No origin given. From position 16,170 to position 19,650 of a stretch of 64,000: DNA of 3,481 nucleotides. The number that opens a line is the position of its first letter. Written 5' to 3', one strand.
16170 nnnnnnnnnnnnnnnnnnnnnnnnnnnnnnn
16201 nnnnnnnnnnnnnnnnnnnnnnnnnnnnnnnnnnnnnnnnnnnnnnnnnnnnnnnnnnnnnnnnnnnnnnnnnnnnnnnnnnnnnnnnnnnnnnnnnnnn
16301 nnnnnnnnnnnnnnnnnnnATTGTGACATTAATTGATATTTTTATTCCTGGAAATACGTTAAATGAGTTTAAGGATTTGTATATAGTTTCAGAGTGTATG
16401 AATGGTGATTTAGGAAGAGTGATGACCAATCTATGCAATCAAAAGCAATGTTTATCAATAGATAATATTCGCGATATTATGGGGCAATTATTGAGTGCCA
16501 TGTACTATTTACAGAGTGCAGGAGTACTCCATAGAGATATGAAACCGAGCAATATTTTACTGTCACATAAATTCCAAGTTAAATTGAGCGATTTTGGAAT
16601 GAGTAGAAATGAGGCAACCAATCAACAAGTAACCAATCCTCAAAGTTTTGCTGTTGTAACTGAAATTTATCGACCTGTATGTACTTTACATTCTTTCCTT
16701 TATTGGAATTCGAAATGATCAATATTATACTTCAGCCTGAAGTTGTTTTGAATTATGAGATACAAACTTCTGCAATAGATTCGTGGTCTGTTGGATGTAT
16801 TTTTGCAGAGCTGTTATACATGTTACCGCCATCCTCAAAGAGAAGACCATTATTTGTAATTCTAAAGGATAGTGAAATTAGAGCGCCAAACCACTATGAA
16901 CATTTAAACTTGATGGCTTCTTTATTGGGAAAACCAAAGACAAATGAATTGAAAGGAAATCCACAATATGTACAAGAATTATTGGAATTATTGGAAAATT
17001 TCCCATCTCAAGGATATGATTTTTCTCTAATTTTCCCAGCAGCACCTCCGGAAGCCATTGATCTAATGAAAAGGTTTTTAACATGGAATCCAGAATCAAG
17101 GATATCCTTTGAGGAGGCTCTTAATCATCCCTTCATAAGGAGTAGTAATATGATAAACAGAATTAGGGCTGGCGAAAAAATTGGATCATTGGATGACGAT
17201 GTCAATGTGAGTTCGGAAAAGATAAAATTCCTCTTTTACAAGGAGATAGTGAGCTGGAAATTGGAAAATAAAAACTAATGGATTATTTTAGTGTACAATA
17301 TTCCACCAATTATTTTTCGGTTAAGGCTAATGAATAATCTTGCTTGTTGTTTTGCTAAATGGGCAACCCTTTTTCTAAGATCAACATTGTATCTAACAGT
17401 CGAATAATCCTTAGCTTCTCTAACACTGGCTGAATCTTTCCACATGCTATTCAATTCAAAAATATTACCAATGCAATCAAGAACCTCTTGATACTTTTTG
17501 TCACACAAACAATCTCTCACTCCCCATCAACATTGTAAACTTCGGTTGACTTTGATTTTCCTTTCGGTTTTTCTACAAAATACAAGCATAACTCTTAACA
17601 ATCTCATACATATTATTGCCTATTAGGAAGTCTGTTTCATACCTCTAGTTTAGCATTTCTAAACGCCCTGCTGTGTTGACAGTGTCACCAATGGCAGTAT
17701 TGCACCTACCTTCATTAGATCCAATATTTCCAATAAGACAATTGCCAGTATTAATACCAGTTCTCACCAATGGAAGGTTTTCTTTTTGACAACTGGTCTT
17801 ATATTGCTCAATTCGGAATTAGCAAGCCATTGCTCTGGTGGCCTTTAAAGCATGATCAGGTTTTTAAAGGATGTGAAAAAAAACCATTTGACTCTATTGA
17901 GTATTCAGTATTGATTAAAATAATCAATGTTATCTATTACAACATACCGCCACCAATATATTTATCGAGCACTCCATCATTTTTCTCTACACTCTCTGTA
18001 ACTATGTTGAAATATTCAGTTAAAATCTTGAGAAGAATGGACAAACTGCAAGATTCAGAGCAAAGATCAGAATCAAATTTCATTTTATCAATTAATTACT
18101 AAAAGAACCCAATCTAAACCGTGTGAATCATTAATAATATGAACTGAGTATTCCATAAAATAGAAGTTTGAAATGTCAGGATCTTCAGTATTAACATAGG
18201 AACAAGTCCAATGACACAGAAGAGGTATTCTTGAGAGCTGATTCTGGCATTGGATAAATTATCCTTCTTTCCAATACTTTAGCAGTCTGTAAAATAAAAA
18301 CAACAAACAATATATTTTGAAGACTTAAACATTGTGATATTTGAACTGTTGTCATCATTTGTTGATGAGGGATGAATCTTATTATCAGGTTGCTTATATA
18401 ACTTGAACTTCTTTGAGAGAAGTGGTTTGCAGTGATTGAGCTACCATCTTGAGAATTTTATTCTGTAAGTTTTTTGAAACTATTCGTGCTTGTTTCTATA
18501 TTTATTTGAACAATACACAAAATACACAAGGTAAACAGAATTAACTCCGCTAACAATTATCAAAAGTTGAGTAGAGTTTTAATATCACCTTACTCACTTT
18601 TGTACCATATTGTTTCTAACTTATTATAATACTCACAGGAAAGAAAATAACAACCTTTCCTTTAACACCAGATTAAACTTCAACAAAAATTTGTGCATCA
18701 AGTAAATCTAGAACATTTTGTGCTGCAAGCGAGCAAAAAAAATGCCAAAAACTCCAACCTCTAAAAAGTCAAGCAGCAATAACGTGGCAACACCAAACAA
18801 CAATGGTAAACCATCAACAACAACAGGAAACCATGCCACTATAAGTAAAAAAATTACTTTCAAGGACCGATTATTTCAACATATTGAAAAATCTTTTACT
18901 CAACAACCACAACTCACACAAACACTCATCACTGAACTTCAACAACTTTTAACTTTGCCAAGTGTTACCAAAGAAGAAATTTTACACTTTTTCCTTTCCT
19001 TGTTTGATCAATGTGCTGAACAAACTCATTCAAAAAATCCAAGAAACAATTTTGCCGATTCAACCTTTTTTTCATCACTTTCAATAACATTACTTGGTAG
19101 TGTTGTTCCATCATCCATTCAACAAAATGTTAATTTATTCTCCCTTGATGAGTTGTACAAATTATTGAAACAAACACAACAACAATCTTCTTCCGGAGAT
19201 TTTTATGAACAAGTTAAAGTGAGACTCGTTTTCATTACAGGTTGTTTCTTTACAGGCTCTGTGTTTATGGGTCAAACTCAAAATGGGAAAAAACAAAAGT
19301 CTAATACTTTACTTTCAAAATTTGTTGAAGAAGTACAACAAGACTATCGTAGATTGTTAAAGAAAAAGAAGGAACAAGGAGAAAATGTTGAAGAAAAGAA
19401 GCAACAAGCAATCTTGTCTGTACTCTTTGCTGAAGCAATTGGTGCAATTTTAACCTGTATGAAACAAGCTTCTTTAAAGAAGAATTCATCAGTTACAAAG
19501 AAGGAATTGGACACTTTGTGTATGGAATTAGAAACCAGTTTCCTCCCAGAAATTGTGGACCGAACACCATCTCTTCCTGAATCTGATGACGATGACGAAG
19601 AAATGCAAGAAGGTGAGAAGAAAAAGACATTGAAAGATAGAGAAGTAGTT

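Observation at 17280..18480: Decayed class-III nucleotide cyclase gene (pseudogene) between the MAPK-like gene and a large nuclear-protein gene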

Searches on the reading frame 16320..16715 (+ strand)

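Call 7: search_protein_families(library=pfam, max_evalue=1, proteins=[window:16320-16715:+])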
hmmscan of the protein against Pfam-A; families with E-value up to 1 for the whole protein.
window:16320-16715:+ (132 aa): 7 families
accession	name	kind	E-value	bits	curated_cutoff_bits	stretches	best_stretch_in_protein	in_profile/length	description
PF00069.31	Pkinase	-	2e-23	83.6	31.7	1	2-117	61-163/263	Protein kinase domain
PF07714.23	PK_Tyr_Ser-Thr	-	4.1e-16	59.5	23.1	1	18-105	74-159/258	Protein tyrosine and serine/threonine kinase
PF14531.12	Kinase-like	-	2.7e-05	24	25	1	52-110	149-207/289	Kinase-like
PF03109.22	ABC1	-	0.00011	21.9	22.9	1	42-103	163-222/244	ABC1 atypical kinase-like domain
PF12330.14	Haspin_kinase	-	0.021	14.3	25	1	70-104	228-262/364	Haspin like kinase domain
PF10372.14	CdaS_N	-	0.026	15.1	27.2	1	27-66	21-64/69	Diadenylate cyclase CdaS, N-terminal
PF06293.20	Kdo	-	0.074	12.9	21.3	1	53-101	123-175/207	Lipopolysaccharide kinase (Kdo/WaaP) family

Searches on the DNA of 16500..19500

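Call 55: search_rna_families(source=window, start=16500, end=19500, threshold=evalue, max_evalue=0.1)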
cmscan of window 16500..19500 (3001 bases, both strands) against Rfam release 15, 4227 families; matches with E-value up to 0.1: 0.
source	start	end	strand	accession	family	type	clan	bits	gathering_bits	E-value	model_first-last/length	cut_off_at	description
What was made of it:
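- No Rfam family matches the region (call 55). No Rfam hit was found (call 55).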

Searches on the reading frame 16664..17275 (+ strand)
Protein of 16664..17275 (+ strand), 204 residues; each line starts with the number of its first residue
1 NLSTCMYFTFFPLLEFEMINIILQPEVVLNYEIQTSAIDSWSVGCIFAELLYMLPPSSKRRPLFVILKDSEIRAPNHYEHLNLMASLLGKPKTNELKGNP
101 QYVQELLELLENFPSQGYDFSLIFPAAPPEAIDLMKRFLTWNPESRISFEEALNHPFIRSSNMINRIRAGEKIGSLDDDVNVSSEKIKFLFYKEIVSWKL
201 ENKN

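Call 7: search_protein_families(library=pfam, max_evalue=1, proteins=[window:16664-17275:+])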
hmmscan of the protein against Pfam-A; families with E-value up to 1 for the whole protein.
window:16664-17275:+ (204 aa): 1 family
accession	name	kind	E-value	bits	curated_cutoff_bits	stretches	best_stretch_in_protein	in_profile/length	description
PF00069.31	Pkinase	-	3.9e-12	46.6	31.7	1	25-158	166-263/263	Protein kinase domain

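Call 51: find_encoding_contigs(protein=window:16679-17275:+, flank=10000, max_places=5)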
Protein window:16679-17275:+ (199 aa): no gene with exactly this product is on record in the collection.

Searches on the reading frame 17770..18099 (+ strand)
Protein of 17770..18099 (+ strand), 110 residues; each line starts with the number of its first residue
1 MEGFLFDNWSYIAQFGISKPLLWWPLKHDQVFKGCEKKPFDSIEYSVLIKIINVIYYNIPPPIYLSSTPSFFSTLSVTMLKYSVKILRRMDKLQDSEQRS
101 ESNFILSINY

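Call 53: find_encoding_contigs(protein=window:17770-18099:+, flank=10000, max_places=5)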
Protein window:17770-18099:+ (110 aa): no gene with exactly this product is on record in the collection.
